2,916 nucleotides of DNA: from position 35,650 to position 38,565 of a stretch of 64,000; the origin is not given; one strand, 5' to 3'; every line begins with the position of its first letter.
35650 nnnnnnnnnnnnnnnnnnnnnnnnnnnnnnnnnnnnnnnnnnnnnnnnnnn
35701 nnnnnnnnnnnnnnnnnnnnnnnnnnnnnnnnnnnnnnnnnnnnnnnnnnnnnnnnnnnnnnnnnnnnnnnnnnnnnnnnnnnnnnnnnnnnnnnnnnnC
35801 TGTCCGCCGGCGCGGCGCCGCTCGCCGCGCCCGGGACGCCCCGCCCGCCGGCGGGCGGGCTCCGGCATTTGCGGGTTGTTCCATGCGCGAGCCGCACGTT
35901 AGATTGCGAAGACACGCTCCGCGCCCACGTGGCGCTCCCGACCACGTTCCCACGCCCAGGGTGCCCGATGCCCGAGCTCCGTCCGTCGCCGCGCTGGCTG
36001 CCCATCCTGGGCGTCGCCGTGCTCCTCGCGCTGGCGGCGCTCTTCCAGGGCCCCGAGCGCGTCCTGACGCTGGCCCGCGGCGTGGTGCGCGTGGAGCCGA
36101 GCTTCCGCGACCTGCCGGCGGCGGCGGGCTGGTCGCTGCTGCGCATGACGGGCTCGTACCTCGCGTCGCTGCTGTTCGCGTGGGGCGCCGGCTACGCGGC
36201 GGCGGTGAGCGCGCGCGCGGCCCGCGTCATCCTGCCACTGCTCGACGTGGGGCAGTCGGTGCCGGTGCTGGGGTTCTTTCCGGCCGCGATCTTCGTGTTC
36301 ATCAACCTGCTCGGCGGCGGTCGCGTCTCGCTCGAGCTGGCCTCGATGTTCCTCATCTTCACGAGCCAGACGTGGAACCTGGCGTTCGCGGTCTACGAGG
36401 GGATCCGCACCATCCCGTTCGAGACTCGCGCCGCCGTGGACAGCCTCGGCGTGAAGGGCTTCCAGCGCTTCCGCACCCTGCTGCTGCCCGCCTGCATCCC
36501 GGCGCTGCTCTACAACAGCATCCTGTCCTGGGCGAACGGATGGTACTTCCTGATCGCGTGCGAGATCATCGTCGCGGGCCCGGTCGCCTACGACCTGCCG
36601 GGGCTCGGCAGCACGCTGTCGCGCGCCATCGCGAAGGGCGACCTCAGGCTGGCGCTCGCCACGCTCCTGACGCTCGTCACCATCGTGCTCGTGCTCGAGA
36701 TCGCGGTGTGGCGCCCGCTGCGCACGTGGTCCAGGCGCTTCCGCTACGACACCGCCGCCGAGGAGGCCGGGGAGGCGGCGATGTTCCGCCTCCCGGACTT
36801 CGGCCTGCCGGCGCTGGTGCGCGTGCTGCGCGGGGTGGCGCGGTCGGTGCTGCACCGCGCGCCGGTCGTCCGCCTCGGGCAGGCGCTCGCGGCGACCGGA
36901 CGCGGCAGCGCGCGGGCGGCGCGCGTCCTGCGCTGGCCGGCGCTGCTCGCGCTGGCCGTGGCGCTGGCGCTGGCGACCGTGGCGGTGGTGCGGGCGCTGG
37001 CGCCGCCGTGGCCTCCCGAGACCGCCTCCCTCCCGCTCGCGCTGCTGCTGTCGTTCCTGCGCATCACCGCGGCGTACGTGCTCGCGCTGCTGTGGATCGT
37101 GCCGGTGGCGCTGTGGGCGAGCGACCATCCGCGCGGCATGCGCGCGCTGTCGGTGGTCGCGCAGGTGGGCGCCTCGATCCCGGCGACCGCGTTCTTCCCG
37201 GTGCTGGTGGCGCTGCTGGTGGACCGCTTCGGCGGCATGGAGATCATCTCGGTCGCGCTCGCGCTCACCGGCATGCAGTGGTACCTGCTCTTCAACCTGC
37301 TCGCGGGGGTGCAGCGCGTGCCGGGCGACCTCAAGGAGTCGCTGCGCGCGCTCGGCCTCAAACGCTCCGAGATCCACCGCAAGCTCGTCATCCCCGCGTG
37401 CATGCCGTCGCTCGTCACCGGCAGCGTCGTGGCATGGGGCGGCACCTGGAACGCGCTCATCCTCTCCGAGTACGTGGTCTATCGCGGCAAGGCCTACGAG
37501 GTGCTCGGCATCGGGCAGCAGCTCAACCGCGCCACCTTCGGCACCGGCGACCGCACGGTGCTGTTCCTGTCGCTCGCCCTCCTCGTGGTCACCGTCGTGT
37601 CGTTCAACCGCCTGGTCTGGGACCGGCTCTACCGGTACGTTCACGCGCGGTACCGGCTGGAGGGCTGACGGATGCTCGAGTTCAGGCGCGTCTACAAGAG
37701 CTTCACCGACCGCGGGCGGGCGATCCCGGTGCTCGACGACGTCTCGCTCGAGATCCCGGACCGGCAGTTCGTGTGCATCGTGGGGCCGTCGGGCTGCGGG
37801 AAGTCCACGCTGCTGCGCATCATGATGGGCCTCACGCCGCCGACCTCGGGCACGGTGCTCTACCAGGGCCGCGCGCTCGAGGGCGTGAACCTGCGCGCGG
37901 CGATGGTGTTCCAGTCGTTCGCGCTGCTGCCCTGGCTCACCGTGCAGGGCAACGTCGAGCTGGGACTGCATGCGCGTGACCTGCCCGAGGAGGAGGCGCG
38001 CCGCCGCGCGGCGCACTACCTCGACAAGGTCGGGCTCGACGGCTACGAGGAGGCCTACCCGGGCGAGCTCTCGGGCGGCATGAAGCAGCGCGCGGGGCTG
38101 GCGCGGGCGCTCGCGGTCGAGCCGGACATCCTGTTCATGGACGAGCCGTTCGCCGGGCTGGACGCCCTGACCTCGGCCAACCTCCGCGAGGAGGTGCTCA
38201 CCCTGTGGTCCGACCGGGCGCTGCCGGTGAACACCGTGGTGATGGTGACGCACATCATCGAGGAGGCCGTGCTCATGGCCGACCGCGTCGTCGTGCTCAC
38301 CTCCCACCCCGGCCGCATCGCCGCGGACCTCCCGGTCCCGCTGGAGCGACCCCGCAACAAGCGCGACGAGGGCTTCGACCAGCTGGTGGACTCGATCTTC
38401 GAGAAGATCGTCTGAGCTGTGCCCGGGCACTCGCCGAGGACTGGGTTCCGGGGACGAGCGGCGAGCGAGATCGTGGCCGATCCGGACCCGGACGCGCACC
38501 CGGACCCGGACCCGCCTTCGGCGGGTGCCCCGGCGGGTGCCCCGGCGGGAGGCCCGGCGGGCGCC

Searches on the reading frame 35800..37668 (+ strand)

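Call 64: search_protein_families(library=pfam, proteins=[window:35800-37668:+], max_evalue=0.0001)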
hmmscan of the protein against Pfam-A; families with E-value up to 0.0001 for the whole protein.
window:35800-37668:+ (622 aa): 1 family
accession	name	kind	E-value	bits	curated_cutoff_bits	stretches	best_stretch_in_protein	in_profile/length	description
PF00528.27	BPD_transp_1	-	5.2e-30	105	26.4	2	435-619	3-183/184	Binding-protein-dependent transport system inner membrane component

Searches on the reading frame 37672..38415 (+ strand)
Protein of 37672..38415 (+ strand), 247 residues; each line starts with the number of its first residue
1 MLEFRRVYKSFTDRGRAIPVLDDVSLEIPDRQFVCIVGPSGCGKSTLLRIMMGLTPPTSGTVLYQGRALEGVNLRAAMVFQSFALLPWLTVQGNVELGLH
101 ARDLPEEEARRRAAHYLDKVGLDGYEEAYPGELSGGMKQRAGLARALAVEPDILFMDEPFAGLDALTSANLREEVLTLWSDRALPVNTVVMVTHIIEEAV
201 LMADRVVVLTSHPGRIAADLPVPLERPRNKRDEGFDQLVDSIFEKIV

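Call 64: search_protein_families(library=pfam, proteins=[window:37672-38415:+], max_evalue=0.0001)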
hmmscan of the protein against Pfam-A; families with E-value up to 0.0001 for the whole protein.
window:37672-38415:+ (247 aa): 2 families
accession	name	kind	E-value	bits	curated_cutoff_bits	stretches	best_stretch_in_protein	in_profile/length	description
PF00005.33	ABC_tran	-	1.1e-32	113.9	25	1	21-161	1-137/137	ABC transporter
PF13304.12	AAA_21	-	5.5e-07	30.4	27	0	116-194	221-298/304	AAA domain, putative AbiEii toxin, Type IV TA system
